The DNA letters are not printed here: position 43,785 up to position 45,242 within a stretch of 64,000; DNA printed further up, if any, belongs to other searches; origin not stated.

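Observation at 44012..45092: FGE/SUMF1-fold domains that lack the catalytic cysteine pair, so probably non-enzymatic binding modules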

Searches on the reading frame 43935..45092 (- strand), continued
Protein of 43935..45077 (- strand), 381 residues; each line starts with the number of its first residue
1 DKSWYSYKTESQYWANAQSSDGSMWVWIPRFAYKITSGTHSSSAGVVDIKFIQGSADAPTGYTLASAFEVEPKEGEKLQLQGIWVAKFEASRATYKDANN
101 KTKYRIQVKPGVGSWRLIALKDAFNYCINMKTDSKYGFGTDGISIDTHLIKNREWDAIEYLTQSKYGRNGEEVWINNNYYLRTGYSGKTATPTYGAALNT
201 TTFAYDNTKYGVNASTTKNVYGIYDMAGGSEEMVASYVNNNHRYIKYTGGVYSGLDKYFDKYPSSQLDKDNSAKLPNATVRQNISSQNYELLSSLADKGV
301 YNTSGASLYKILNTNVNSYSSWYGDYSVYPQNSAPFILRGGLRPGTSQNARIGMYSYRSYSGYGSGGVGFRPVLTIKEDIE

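Call 38: find_related_loci(query=A2, collection=genome_contigs, flank=10000)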
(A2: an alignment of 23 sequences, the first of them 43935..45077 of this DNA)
Query A2 (381 aa) in genome_contigs; peptide patterns used: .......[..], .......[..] (x = any residue, [..] = any of these).
597 stretches matched a pattern (row limit reached: there are more); 583 encode a relative of the query (tblastn E <= 1e-3); the best 80 are kept; 79 distinct loci.
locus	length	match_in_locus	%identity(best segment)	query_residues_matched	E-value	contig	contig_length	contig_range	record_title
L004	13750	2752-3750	42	1-380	7e-74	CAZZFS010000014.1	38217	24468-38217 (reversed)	MAG TPA_asm: uncultured Clostridiaceae bacterium isolate SRP302447_co1_768 genome assembly, contig: NODE_3002_length_382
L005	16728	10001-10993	42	1-376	8e-71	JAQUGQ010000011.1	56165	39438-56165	MAG: Clostridia bacterium isolate STCSWMC_228 NODE_1031_length_56165_cov_6.710446_ST_CSWMC, whole genome shotgun sequenc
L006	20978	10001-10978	41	1-374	1e-70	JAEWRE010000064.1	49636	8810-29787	MAG: Bacillota bacterium isolate OH_SBrB_46 k127_987058, whole genome shotgun sequence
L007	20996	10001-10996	39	1-378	3e-70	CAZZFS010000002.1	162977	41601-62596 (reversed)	MAG TPA_asm: uncultured Clostridiaceae bacterium isolate SRP302447_co1_768 genome assembly, contig: NODE_346_length_1629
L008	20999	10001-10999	40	1-380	3e-69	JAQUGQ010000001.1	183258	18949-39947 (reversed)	MAG: Clostridia bacterium isolate STCSWMC_228 NODE_72_length_183258_cov_6.670760_ST_CSWMC, whole genome shotgun sequence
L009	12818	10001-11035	41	1-380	5e-69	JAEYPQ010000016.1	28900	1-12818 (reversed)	MAG: Bacillota bacterium isolate OH_CBB_1 k127_344548, whole genome shotgun sequence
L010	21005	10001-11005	41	1-380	1e-68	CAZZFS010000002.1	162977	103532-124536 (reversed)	MAG TPA_asm: uncultured Clostridiaceae bacterium isolate SRP302447_co1_768 genome assembly, contig: NODE_346_length_1629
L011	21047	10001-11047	40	1-380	2e-67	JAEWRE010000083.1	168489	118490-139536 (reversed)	MAG: Bacillota bacterium isolate OH_SBrB_46 k127_994008, whole genome shotgun sequence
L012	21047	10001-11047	40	1-380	5e-67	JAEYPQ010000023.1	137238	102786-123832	MAG: Bacillota bacterium isolate OH_CBB_1 k127_1555674, whole genome shotgun sequence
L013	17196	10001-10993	40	1-376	1e-66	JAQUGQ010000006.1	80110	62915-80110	MAG: Clostridia bacterium isolate STCSWMC_228 NODE_481_length_80110_cov_6.479027_ST_CSWMC, whole genome shotgun sequence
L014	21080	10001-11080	38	1-376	1e-65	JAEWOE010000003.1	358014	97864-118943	MAG: Bacillota bacterium isolate OH_SBlB_51 k127_855654, whole genome shotgun sequence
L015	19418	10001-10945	39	1-376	2e-64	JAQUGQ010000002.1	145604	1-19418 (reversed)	MAG: Clostridia bacterium isolate STCSWMC_228 NODE_122_length_145604_cov_6.532950_ST_CSWMC, whole genome shotgun sequenc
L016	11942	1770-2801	39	1-374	1e-63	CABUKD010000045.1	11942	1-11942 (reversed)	MAG TPA_asm: uncultured Clostridium sp. isolate MGYG-HGUT-04078 genome assembly, contig: GUT_GENOME255855_45, whole geno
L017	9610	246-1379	37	4-376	8e-64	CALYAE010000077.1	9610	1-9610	MAG: uncultured Clostridia bacterium isolate E13__bin84 genome assembly, contig: E13__k127_3022946, whole genome shotgun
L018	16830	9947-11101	37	1-376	4e-63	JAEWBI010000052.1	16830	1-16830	MAG: Bacillota bacterium isolate OH_PBB_246 k127_1587061, whole genome shotgun sequence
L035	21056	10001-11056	39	1-374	1e-57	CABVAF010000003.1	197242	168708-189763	MAG TPA_asm: uncultured Clostridium sp. isolate MGYG-HGUT-04539 genome assembly, contig: GUT_GENOME281910_3, whole genom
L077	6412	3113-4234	37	1-376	9e-50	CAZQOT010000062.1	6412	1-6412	MAG TPA_asm: uncultured Muribaculaceae bacterium isolate SRP192927_co2_36 genome assembly, contig: NODE_27111_length_641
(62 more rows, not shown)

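Call 42: search_protein_families(library=pfam, proteins=[L077:5197-6267:+, L035:12667-13833:-], max_evalue=0.001)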
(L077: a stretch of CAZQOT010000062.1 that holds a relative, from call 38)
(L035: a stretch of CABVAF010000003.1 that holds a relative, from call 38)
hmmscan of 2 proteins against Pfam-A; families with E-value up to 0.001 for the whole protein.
L077:5197-6267:+ (357 aa): 1 family
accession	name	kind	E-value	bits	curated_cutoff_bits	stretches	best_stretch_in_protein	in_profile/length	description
PF00078.32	RVT_1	-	1.7e-15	57.7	29.6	1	81-264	9-188/205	Reverse transcriptase (RNA-dependent DNA polymerase)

L035:12667-13833:- (389 aa): 1 family
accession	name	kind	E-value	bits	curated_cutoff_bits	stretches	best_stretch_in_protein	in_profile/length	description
PF00078.32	RVT_1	-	2.4e-16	60.5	29.6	1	91-292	8-204/205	Reverse transcriptase (RNA-dependent DNA polymerase)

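Call 56: search_solved_structures(query=A2, max_evalue=10, show_alignments=5)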
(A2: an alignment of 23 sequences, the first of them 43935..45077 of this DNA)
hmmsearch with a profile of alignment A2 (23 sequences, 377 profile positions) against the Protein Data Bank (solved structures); distinct sequences matched with E-value up to 10: 2.
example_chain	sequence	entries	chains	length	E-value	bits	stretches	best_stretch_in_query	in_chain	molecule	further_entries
5vf4_A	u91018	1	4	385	0.14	14.4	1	171-259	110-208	Uncharacterized protein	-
1y4j_A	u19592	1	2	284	0.26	13.5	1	234-276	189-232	Sulfatase modifying factor 2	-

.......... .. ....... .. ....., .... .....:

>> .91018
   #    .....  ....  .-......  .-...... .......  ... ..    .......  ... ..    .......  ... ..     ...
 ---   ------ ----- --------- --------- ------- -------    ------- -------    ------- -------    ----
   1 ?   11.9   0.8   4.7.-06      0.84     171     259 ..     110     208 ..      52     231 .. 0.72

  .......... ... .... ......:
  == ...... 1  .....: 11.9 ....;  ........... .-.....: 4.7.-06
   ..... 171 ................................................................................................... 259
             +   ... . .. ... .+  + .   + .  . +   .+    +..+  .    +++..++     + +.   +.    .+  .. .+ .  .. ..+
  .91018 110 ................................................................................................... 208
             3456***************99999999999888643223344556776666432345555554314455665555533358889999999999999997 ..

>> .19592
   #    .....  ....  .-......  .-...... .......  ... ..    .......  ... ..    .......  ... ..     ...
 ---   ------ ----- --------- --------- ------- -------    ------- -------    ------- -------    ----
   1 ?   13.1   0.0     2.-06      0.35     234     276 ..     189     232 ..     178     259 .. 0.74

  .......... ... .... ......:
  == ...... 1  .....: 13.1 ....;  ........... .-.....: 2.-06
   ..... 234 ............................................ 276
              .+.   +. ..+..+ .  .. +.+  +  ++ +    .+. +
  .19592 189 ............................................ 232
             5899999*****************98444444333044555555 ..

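Call 59: search_protein_families(library=pfam, alignment_id=A1, max_evalue=0.01)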
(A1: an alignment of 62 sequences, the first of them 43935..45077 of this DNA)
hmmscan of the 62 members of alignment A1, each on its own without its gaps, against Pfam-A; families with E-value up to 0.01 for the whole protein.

A. member 1, window:43935-45077:- (381 aa): 2 families
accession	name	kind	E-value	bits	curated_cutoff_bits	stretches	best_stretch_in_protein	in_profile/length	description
PF12287.13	Caprin-1_C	-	0.0085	16.7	25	0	264-373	183-278/323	Cytoplasmic activation/proliferation-associated protein-1 C term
PF03781.23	FGE-sulfatase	-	0.0088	16.2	23.3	0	119-241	97-196/255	Sulfatase-modifying factor enzyme 1-like domain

B. families by the number of members that match (of 62 scanned): 15 families
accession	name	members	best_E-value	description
PF03781.23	FGE-sulfatase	30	2.8e-06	Sulfatase-modifying factor enzyme 1-like domain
PF07963.17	N_methyl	20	5.5e-08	Prokaryotic N-terminal methylation motif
PF16403.11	Bact_surface_Ig-like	6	1.5e-24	Bacterial surface protein, Ig-like domain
PF07092.18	TMEM106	2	0.0016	TM106 protein C-terminal domain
PF13290.12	CHB_HEX_C_1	1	0.00017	Chitobiase/beta-hexosaminidase C-terminal domain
PF23237.1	HYR_4C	1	0.0012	HYR-like domain with 4 cysteines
PF07495.19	Y_Y_Y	1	0.0014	Y_Y_Y domain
PF02494.22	HYR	1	0.002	HYR domain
PF00041.27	fn3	1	0.0028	Fibronectin type III domain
PF13964.12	Kelch_6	1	0.003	Kelch motif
PF03174.19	CHB_HEX_C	1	0.0046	Chitobiase/beta-hexosaminidase C-terminal domain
PF04923.17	Ninjurin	1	0.0061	Ninjurin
PF04277.18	OAD_gamma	1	0.0072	Oxaloacetate decarboxylase, gamma chain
PF21471.3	Reelin_subrepeat-B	1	0.0082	Reelin subrepeat B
PF12287.13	Caprin-1_C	1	0.0085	Cytoplasmic activation/proliferation-associated protein-1 C term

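Call 70: find_related_loci(query=A2, collection=viral_contigs, flank=5000)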
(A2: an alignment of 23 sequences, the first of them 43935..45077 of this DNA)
Query A2 (381 aa) in viral_contigs; peptide patterns used: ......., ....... (x = any residue, [..] = any of these).
22 stretches matched a pattern, but none encodes a relative of the query by tblastn (E <= 1e-3).

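Call 73: fold_search(model_id=the predicted structure, library=viral)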
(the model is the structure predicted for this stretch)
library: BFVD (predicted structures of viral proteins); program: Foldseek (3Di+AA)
matches with E <= 10: 492; with E <= 0.001: 18
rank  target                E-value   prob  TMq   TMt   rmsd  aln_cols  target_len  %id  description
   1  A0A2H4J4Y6            2.4e-09  1.00  0.46  0.27   8.4       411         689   17  Sulfatase-modifying factor enzyme-like domain-containing protein [uncultured Caudovirales phage]
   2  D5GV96                3.0e-08  1.00  0.42  0.30  11.9       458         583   13  Hypothetical phage protein [Campylobacter phage CP220]
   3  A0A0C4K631            9.6e-08  1.00  0.46  0.33   7.9       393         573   12  (no name in the UniProt tables at hand)
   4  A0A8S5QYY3            1.1e-07  1.00  0.45  0.25   8.9       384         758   14  Tail collar fiber protein [Myoviridae sp. ctLtm40]
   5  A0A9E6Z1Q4            1.4e-07  1.00  0.46  0.32   8.1       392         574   16  (no name in the UniProt tables at hand)
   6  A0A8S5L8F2            9.1e-07  1.00  0.45  0.19   8.8       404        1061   15  Tail collar fiber protein [Siphoviridae sp. ctjfQ5]
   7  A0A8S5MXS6            1.4e-06  1.00  0.44  0.33   8.3       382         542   15  Tail collar fiber protein [Myoviridae sp. ctRRy11]
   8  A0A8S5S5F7            2.1e-06  1.00  0.46  0.29  10.8       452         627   11  Tail collar fiber protein [Caudovirales sp. ctaix4]
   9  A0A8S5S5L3            2.9e-06  1.00  0.43  0.20   9.0       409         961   12  Tail collar fiber protein [Podoviridae sp. ctsUe5]
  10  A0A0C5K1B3            5.3e-06  1.00  0.42  0.37   9.6       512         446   13  (no name in the UniProt tables at hand)
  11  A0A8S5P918            7.1e-06  1.00  0.44  0.14   9.4       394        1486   13  Collagen triple helix repeat protein [Podoviridae sp. ctU7u6]
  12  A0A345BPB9            9.7e-06  1.00  0.45  0.35   8.3       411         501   13  (no name in the UniProt tables at hand)
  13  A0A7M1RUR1            1.3e-04  1.00  0.39  0.28  11.3       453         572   12  Tail fiber protein [uncultured phage cr55_1]
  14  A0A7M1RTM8            1.4e-04  1.00  0.40  0.28  10.5       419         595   11  Uncharacterized protein [uncultured phage cr6_1]
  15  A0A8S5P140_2          2.4e-04  1.00  0.42  0.18   9.1       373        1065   13  Spore coat protein H kinase fold, TRANSFERASE [Myoviridae sp. ctrCp2]
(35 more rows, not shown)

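Call 91: search_protein_representatives(alignment_id=A2)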
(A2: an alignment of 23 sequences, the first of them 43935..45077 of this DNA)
Query: 23 sequences, 377 profile positions. Proteins with E-value up to 0.001 (for the whole library): 5365; up to 1e-10: 3930; up to 1e-30: 2429. The best 150 are listed.
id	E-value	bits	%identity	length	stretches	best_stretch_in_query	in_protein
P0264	0.0e+00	1192.8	-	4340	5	1-372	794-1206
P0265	8.8e-291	979.5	-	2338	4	1-372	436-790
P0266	5.2e-271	914.4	-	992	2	1-375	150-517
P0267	4.5e-217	736.9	-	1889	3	2-374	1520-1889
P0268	1.6e-211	718.6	-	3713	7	1-375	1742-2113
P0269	5.1e-192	654.4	-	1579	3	1-354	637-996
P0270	1.6e-184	629.7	-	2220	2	1-374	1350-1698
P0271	3.7e-170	582.5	-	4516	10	40-341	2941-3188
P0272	7.9e-164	561.6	-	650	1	1-373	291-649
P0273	2.3e-152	523.9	-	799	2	26-373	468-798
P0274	4.3e-151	519.7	-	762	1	1-373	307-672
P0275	3.3e-147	506.9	-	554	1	1-375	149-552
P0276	4.2e-147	506.6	-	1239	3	9-371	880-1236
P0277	3.7e-146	503.5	-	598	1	1-375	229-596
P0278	4.3e-145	500.0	-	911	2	10-372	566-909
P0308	3.3e-126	437.8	-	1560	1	2-376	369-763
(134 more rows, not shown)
